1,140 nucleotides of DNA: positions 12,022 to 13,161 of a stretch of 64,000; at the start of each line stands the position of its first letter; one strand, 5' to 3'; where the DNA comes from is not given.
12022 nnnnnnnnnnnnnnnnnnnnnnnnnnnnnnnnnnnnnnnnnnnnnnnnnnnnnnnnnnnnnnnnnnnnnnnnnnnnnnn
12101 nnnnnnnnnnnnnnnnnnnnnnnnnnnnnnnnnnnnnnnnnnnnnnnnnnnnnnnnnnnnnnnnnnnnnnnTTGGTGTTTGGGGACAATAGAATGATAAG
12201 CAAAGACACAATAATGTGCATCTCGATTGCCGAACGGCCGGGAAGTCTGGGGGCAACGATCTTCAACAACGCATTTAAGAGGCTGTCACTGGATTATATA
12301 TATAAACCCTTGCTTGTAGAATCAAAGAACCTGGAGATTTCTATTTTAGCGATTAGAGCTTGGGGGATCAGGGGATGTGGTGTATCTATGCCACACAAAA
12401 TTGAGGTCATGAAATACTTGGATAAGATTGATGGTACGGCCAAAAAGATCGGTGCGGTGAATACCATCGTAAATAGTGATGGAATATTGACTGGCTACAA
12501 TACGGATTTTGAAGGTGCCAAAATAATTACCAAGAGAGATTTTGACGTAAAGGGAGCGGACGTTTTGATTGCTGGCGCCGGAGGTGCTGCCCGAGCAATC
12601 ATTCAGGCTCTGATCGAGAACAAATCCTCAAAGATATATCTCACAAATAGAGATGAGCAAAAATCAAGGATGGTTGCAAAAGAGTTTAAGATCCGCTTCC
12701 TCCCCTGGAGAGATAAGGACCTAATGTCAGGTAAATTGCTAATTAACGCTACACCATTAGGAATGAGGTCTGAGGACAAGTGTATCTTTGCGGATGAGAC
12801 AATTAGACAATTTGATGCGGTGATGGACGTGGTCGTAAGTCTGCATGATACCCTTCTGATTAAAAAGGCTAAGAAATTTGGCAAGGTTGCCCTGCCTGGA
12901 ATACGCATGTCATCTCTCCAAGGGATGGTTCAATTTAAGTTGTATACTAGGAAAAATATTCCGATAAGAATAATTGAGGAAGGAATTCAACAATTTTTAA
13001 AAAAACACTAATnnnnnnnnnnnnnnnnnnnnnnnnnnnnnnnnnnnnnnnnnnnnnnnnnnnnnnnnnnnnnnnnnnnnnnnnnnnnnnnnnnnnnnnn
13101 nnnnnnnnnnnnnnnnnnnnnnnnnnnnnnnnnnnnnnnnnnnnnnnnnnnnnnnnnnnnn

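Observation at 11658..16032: Plus-strand five-gene operon that looks like an undescribed route to a nucleotide-activated sugar or polyol (HAD phosphatase, AroE-like reductase, fused NTase-kinase, GatZ-like, cupin).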

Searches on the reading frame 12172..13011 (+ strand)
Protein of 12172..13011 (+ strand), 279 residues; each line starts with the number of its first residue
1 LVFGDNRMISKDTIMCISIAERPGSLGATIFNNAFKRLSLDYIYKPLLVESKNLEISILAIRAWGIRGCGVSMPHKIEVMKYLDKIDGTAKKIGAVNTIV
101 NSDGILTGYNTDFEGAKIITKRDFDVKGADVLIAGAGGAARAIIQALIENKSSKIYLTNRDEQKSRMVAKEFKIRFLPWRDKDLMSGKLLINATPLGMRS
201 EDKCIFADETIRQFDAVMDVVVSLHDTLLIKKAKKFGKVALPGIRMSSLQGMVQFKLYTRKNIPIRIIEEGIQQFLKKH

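Call 3: search_protein_families(library=pfam, proteins=[window:12172-13011:+], max_evalue=0.01)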
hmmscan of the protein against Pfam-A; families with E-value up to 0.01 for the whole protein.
window:12172-13011:+ (279 aa): 3 families
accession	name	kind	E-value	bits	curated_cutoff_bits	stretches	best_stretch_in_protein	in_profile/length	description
PF08501.16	Shikimate_dh_N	-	8.6e-19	68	27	1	25-99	9-83/83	Shikimate dehydrogenase substrate binding domain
PF01488.26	Shikimate_DH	-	4.4e-07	30.5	24.3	1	121-173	4-57/138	Shikimate / quinate 5-dehydrogenase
PF03807.23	F420_oxidored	-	0.0013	19.7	21.6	1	133-187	5-60/94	NADP oxidoreductase coenzyme F420-dependent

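Call 4: search_protein_families(library=ncbifam, proteins=[window:12172-13011:+], max_evalue=0.01)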
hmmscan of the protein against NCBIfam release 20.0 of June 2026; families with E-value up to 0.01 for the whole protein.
window:12172-13011:+ (279 aa): 21 families
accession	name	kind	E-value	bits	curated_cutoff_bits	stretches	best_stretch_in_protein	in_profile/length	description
NF009202.0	PRK12550.1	equivalog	2.3e-61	207.4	306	1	7-261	3-256/272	shikimate 5-dehydrogenase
NF001319.0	PRK00258.3-3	equivalog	3.8e-60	203.3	252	1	25-277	19-275/279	shikimate dehydrogenase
TIGR00507.1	aroE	equivalog_domain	5.2e-53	179.9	200.2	1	25-274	13-267/270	shikimate dehydrogenase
NF001322.0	PRK00258.3-6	equivalog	2.9e-50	171.1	285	1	25-272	18-263/272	shikimate dehydrogenase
NF001313.0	PRK00258.2-1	equivalog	3.2e-46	158.1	431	1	25-271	22-285/290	shikimate dehydrogenase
NF001314.0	PRK00258.2-2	equivalog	3.6e-41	141.1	248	1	25-277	20-289/290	shikimate dehydrogenase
NF001315.0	PRK00258.2-4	equivalog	4.5e-40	137.6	413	1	25-274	20-281/284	shikimate dehydrogenase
NF009200.0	PRK12548.1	subfamily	1.2e-39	136.4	432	1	27-270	24-285/289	shikimate dehydrogenase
NF001312.0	PRK00258.1-4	equivalog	4.1e-37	128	295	1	30-256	27-261/285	shikimate dehydrogenase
NF009390.0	PRK12749.1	equivalog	3.5e-34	118.5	349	2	25-163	20-160/288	quinate/shikimate dehydrogenase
NF001311.0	PRK00258.1-3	equivalog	7e-34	117.3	235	1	25-275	18-272/279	shikimate dehydrogenase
NF009201.0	PRK12549.1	subfamily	2.4e-32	112.3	235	1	32-262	27-270/286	shikimate dehydrogenase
NF001316.0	PRK00258.2-5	equivalog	4.7e-32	111.3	247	1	28-276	17-261/263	shikimate dehydrogenase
NF006802.0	PRK09310.1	equivalog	7.8e-29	100.8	598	1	15-260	217-455/477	bifunctional 3-dehydroquinate dehydratase/shikimate dehydrogenase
NF001310.0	PRK00258.1-2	equivalog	7.8e-27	94.1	221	1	30-259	20-259/279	shikimate dehydrogenase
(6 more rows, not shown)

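Call 14: search_solved_structures(query=window:12172-13011:+, max_evalue=0.001)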
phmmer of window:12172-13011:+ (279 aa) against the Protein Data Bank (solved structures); distinct sequences matched with E-value up to 0.001: 40.
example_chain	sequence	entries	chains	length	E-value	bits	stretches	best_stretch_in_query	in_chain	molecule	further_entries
1nvt_A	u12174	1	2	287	8.8e-40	139.8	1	26-272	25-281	Shikimate 5'-dehydrogenase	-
1npy_A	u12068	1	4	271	2.7e-39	138.2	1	8-270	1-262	Hypothetical shikimate 5-dehydrogenase-like protein HI0607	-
2hk9_A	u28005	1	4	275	1.3e-36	129.4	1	29-273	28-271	Shikimate dehydrogenase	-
2hk7_A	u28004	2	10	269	1.6e-36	129.1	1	29-273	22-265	Shikimate dehydrogenase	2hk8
3tnl_A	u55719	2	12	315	2.6e-34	121.9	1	24-270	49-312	Shikimate dehydrogenase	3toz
2egg_A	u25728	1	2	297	2.5e-32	115.4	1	25-261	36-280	Shikimate 5-dehydrogenase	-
3t4e_A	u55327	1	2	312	3.4e-31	111.7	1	25-270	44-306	Quinate/shikimate dehydrogenase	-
3fbt_A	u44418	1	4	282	4.5e-31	111.3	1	20-270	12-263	chorismate mutase and shikimate 5-dehydrogenase fusion protein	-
5dzs_A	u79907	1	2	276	6.7e-30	107.4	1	25-255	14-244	Shikimate dehydrogenase (NADP(+))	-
1npd_A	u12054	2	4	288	7.1e-30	107.4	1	25-270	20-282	HYPOTHETICAL SHIKIMATE 5-DEHYDROGENASE-LIKE PROTEIN YDIB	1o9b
1vi2_A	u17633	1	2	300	7.9e-30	107.2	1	25-270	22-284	Shikimate 5-dehydrogenase 2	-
3don_A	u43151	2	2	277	2.4e-23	86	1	26-276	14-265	Shikimate dehydrogenase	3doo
1wxd_A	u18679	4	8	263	6.9e-23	84.5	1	65-260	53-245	shikimate 5-dehydrogenase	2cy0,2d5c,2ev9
3u62_A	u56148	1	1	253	9.7e-23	84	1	25-258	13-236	Shikimate dehydrogenase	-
7cok_A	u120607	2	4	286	1.3e-21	80.3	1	37-270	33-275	5-ketofructose reductase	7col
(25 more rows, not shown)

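Call 39: search_solved_structures(query=window:12172-13011:+, max_evalue=1e-30, show_alignments=3)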
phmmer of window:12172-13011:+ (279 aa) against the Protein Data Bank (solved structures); distinct sequences matched with E-value up to 1e-30: 8.
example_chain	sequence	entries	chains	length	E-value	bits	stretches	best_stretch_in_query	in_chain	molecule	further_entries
1nvt_A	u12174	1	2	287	8.8e-40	139.8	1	26-272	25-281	Shikimate 5'-dehydrogenase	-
1npy_A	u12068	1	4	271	2.7e-39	138.2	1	8-270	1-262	Hypothetical shikimate 5-dehydrogenase-like protein HI0607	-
2hk9_A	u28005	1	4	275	1.3e-36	129.4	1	29-273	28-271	Shikimate dehydrogenase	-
2hk7_A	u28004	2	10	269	1.6e-36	129.1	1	29-273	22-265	Shikimate dehydrogenase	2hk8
3tnl_A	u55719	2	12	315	2.6e-34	121.9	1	24-270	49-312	Shikimate dehydrogenase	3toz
2egg_A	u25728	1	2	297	2.5e-32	115.4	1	25-261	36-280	Shikimate 5-dehydrogenase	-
3t4e_A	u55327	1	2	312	3.4e-31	111.7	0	25-270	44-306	Quinate/shikimate dehydrogenase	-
3fbt_A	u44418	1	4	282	4.5e-31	111.3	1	20-270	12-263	chorismate mutase and shikimate 5-dehydrogenase fusion protein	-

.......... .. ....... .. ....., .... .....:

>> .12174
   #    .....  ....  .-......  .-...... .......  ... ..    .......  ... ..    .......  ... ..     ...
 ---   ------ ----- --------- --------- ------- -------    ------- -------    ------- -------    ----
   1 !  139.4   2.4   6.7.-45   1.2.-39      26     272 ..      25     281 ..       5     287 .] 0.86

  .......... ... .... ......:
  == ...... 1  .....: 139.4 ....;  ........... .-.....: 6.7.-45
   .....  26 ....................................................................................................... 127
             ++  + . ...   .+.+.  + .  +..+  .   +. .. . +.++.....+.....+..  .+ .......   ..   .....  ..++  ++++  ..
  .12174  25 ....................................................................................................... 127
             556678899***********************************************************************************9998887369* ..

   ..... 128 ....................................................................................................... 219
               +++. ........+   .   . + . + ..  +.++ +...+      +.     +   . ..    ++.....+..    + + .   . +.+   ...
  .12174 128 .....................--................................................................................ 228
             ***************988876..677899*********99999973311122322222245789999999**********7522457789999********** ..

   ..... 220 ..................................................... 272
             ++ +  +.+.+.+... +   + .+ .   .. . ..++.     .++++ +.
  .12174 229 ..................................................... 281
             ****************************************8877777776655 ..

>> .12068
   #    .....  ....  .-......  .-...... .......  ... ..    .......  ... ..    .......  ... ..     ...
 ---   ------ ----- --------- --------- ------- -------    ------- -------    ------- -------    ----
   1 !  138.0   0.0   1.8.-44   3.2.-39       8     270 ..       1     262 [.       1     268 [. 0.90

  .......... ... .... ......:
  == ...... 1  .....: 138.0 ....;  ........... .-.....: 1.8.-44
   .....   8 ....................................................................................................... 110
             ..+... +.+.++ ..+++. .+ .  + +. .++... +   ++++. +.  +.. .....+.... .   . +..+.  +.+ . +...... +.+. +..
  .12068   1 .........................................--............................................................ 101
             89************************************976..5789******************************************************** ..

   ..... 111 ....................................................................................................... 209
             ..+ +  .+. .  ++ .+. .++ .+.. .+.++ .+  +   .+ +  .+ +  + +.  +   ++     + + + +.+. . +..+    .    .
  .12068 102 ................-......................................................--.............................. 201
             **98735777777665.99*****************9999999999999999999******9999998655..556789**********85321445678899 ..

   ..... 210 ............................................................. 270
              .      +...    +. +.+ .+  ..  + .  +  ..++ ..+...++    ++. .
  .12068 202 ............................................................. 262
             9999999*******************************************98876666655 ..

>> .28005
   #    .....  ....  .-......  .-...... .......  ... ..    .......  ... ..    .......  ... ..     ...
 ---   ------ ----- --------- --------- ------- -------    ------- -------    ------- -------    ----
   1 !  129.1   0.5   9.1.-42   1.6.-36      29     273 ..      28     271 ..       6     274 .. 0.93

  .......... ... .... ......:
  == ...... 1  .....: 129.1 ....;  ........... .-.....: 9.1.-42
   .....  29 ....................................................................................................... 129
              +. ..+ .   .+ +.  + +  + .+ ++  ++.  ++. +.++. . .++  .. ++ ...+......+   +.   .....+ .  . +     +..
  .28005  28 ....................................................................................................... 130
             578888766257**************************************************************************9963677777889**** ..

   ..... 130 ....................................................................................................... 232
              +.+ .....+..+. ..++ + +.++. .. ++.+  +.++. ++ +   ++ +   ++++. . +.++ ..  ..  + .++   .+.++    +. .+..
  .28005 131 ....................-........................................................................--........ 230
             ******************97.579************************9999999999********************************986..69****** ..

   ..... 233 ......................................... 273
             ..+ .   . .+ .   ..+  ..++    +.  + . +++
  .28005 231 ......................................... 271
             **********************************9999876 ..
